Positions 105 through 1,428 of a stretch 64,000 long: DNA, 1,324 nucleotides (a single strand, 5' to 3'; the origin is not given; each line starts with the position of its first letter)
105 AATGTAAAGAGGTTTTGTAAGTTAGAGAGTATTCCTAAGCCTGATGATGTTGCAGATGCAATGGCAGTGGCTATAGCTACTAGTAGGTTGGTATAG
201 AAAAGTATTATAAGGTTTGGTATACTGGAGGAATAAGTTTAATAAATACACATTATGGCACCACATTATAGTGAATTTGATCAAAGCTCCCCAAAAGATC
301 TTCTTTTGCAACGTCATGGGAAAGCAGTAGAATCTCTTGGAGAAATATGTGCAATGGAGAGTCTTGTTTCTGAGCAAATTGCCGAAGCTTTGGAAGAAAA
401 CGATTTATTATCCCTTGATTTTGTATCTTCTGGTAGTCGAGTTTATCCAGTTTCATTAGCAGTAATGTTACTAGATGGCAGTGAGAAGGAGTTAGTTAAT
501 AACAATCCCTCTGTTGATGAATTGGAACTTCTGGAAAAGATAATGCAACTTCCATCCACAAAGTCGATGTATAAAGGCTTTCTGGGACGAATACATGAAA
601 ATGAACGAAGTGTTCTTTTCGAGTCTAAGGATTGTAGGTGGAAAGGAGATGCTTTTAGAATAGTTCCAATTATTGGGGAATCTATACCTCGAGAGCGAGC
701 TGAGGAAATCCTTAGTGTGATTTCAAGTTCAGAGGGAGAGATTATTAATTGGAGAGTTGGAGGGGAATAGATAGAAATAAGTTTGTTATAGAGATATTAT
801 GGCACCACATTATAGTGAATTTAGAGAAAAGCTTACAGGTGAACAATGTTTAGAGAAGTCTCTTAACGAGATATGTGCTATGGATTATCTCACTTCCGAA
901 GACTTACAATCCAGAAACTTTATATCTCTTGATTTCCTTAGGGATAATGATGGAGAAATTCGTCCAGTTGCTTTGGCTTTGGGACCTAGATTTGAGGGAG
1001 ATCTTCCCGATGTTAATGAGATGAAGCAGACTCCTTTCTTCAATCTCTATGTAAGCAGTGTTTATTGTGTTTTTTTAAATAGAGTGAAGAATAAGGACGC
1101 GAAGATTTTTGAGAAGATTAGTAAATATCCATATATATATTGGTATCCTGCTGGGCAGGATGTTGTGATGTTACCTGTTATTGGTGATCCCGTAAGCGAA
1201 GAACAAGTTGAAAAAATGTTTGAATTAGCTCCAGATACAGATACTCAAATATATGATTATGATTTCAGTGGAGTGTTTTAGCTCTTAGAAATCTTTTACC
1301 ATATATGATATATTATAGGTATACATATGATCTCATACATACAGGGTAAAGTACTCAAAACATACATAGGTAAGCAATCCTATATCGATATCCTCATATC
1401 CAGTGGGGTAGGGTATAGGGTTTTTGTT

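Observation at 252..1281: Tandem divergent paralogs inserted in the ruvC-ruvA-ruvB operon with a 27-nt identical 5' end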

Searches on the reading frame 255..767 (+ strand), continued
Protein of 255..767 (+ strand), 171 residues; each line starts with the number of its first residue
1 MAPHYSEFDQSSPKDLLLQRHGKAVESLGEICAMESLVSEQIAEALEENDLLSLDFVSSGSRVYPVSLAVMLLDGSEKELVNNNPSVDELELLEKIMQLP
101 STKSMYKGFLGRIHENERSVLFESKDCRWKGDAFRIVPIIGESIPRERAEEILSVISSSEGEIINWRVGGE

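Call 58: fold_search(model_id=the predicted structure, library=pdb)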
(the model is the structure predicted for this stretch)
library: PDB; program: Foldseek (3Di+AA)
matches with E <= 10: 472; with E <= 0.001: 0
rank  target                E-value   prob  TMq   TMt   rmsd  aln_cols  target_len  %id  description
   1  7amv_A                8.9e-02  0.23  0.18  0.04  12.2       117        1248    8  Atomic structure of the poxvirus transcription pre-initiation complex in the initially melted state (released 2021-10-06)
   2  7os7_A                1.4e-01  0.28  0.23  0.33  10.1       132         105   13  Circular permutant of ribosomal protein S6, swap helix 2, L75A, A92K mutant (released 2022-06-22)
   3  1in0_A                1.5e-01  0.03  0.10  0.10  20.8       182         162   10  YAJQ PROTEIN (HI1034) (released 2003-06-10)
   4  6rid_A                1.7e-01  0.16  0.18  0.04  13.6       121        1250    8  Structure of Vaccinia Virus DNA-dependent RNA polymerase elongation complex (released 2019-12-18)
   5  2plg_B                1.8e-01  0.11  0.13  0.14  12.6       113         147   10  Crystal structure of T110839 protein from Synechococcus elongatus (released 2007-05-01)
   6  6i6u_B                2.0e-01  0.20  0.22  0.33  10.8       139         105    9  Circular permutant of ribosomal protein S6, adding 9aa to N terminal of P81-82, L75A mutant (released 2019-11-27)
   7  2plg_A                2.3e-01  0.06  0.12  0.13  18.0       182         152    9  Crystal structure of T110839 protein from Synechococcus elongatus (released 2007-05-01)
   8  9dd0_C                2.4e-01  0.18  0.19  0.14  13.2       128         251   15  Designed allosteric facilitated dissociation switch AS1 in complex state TH with methylated lysines, crystal #2 (released 2025-08-20)
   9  9dd4_A                2.6e-01  0.25  0.22  0.29  12.7       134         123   11  Crystal Structure of Designed facilitated dissociation target LHD101An1: LHD101A with an N-terminal extension (released 2025-08-20)
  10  9ex9_A                2.9e-01  0.15  0.20  0.04  10.9       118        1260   10  Cryo EM map and model of the vaccinia minimal RNA polymerase (released 2025-04-16)
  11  7aoh_A                3.5e-01  0.15  0.20  0.04  11.0       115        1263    9  Atomic structure of the poxvirus late initially transcribing complex (released 2021-10-06)
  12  5frk_B                3.5e-01  0.08  0.15  0.17  11.7       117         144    9  SeMet crystal structure of Erwinia amylovora AmyR amylovoran repressor, a member of the YbjN protein family (released 2017-02-15)
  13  6rfl_A                3.7e-01  0.09  0.19  0.04  14.1       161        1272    8  Structure of the complete Vaccinia DNA-dependent RNA polymerase complex (released 2019-12-11)
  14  7z1n_A                3.7e-01  0.08  0.16  0.03  14.5       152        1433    8  Structure of yeast RNA Polymerase III Delta C53-C37-C11 (released 2022-08-31)
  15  3uvf_A                3.9e-01  0.18  0.18  0.12  10.4       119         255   10  Expanding LAGALIDADG endonuclease scaffold diversity by rapidly surveying evolutionary sequence space (released 2012-02-29)
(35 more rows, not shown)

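Call 62: find_related_loci(query=A5, collection=metagenome_contigs, flank=6000)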
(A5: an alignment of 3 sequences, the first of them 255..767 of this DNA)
Query A5 (171 aa) in metagenome_contigs; peptide patterns used: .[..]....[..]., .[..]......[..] (x = any residue, [..] = any of these).
144 stretches matched a pattern, but none encodes a relative of the query by tblastn (E <= 1e-3).

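Call 63: find_related_loci(query=A5, collection=viral_contigs, flank=6000)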
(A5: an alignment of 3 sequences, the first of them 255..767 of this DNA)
Query A5 (171 aa) in viral_contigs; peptide patterns used: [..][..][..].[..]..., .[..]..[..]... (x = any residue, [..] = any of these).
56 stretches matched a pattern, but none encodes a relative of the query by tblastn (E <= 1e-3).

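Call 65: search_dna_similar(query=window:255-767:+, collection=phages, mode=protein, max_evalue=1)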
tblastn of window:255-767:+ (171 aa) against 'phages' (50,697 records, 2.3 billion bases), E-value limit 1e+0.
No match.

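Call 86: predict_structure(alignment_id=A6)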
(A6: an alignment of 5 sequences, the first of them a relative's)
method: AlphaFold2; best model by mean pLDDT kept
length: 181 residues; sequences in the alignment: 5
mean_pLDDT: 57.5   pTM: 0.56
mean pLDDT of the five models: 57.5, 56.4, 55.2, 55.0, 54.7
residues with pLDDT >= 90: 0; 70-90: 65; 50-70: 47; < 50: 69
segments of 3 or more residues with pLDDT < 50: 1-59, 87-93, 179-181
pLDDT, mean of each block of 10 residues (from residue 1): 28 29 33 38 42 43 70 78 55 61 75 78 73 72 72 64 66 60 45
secondary structure, 60 per line:
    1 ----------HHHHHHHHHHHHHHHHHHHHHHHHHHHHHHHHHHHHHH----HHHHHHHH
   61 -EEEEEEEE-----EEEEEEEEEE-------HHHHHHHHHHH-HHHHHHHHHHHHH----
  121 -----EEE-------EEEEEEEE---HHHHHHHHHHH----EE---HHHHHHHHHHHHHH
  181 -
elements in order: H11-48 H53-60 E62-69 E75-84 H92-102 H104-116 E126-128 E136-143 H147-157 H167-180

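Call 92: search_protein_families(library=pfam, alignment_id=A4, max_evalue=10)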
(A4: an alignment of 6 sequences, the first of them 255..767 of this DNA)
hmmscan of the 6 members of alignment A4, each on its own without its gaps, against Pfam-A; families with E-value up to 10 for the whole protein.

A. member 1, window:255-767:+ (171 aa): 0 families

B. families by the number of members that match (of 6 scanned): 0 families

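Call 93: search_protein_families(library=pfam, proteins=[L018:1101-1652:+, L019:818-1267:+], max_evalue=1)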
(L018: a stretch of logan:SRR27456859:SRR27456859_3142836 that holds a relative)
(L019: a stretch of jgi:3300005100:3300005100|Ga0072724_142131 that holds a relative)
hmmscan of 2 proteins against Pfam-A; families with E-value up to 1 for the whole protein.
L018:1101-1652:+ (184 aa): 0 families

L019:818-1267:+ (150 aa): 0 families

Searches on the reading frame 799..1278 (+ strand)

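Call 6: search_protein_families(library=pfam, proteins=[window:799-1278:+], max_evalue=1)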
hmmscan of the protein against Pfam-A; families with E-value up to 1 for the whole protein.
window:799-1278:+ (160 aa): 0 families

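Call 7: search_protein_families(library=ncbifam, proteins=[window:799-1278:+], max_evalue=1)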
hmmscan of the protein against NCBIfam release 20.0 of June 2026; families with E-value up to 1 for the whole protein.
window:799-1278:+ (160 aa): 1 family
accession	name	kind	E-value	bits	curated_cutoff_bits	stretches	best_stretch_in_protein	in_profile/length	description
NF047804.1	LIC13305_lipo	equivalog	0.15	11.3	250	0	5-32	211-238/274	LIC13305 family lipoprotein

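Call 8: search_protein_families(library=padloc, proteins=[window:799-1278:+], max_evalue=1)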
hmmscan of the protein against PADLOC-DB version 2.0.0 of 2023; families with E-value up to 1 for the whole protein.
window:799-1278:+ (160 aa): 0 families

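Call 9: search_protein_families(library=phrogs, proteins=[window:799-1278:+], max_evalue=1)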
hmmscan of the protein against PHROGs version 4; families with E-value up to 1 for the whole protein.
window:799-1278:+ (160 aa): 1 family
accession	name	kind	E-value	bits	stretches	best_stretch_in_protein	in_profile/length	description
phrog_29389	-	unknown function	0.16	13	1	93-120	35-63/67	-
